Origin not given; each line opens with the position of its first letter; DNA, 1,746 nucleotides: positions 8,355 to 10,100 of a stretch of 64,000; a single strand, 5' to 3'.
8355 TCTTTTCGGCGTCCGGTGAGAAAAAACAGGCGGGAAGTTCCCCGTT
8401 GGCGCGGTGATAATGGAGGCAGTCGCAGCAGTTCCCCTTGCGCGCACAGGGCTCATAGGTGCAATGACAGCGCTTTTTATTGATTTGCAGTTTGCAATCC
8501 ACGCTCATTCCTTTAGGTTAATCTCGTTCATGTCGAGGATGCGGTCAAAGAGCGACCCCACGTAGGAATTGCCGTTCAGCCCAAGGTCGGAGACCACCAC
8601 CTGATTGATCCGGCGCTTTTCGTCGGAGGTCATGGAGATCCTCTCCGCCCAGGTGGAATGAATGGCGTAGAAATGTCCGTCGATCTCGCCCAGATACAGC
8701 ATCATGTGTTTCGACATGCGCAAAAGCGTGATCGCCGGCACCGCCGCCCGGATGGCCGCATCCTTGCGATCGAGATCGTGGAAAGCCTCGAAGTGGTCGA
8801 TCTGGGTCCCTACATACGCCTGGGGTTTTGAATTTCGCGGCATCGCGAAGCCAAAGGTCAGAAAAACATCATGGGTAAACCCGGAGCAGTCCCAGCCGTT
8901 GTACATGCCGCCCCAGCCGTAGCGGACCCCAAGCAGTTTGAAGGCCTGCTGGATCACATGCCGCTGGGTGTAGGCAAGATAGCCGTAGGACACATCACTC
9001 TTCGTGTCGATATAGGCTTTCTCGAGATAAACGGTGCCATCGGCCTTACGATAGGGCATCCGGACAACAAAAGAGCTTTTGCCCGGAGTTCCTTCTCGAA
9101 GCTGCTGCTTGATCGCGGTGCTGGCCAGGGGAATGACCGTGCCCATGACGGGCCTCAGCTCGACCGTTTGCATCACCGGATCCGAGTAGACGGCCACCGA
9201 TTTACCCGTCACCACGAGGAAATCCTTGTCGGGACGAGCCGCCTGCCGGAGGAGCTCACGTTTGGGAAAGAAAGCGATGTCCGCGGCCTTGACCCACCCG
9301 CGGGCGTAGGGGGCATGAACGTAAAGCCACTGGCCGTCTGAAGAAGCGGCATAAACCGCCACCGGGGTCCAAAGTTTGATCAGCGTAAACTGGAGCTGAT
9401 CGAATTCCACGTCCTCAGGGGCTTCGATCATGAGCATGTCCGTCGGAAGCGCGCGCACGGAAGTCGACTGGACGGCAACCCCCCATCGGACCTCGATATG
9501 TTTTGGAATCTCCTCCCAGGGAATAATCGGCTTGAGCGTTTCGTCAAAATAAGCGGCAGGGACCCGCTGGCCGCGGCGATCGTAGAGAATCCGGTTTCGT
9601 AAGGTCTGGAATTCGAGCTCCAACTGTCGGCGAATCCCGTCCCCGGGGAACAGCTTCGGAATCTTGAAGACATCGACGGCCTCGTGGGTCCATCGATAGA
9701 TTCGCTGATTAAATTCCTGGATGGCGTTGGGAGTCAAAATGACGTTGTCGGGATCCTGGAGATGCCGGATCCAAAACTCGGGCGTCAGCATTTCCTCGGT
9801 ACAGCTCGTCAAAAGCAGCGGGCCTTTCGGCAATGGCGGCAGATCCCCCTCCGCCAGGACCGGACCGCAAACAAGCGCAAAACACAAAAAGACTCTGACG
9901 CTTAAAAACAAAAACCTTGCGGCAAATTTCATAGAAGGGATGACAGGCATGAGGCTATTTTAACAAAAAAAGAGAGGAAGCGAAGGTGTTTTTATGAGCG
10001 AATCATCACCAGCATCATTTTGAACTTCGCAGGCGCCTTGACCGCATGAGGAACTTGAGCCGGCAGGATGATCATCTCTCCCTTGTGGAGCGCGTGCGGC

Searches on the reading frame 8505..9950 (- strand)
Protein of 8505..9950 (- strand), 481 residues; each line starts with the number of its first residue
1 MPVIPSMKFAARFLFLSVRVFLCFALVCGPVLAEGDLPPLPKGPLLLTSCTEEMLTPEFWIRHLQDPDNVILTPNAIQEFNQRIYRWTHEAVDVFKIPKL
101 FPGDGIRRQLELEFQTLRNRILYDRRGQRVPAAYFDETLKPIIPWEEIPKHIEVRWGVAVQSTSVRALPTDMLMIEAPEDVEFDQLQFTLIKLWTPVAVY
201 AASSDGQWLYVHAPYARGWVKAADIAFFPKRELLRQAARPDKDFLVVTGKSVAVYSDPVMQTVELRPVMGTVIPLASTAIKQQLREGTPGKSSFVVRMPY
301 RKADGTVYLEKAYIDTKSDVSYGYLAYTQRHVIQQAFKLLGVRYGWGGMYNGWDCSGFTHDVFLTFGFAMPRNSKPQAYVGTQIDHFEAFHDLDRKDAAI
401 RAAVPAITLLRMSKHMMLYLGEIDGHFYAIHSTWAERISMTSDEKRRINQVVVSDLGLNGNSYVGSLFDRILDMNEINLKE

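Call 103: search_protein_families(library=pfam, proteins=[window:8505-9950:-], max_evalue=0.00001)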
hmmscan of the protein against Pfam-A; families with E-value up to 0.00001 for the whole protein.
window:8505-9950:- (481 aa): 2 families
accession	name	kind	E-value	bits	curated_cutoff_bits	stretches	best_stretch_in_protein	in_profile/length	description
PF12913.13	SH3_6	-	3e-13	49.5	27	1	178-221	10-53/53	SH3 domain (SH3b1 type)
PF00877.26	NLPC_P60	-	2.4e-08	34.3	23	1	341-441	1-89/105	NlpC/P60 family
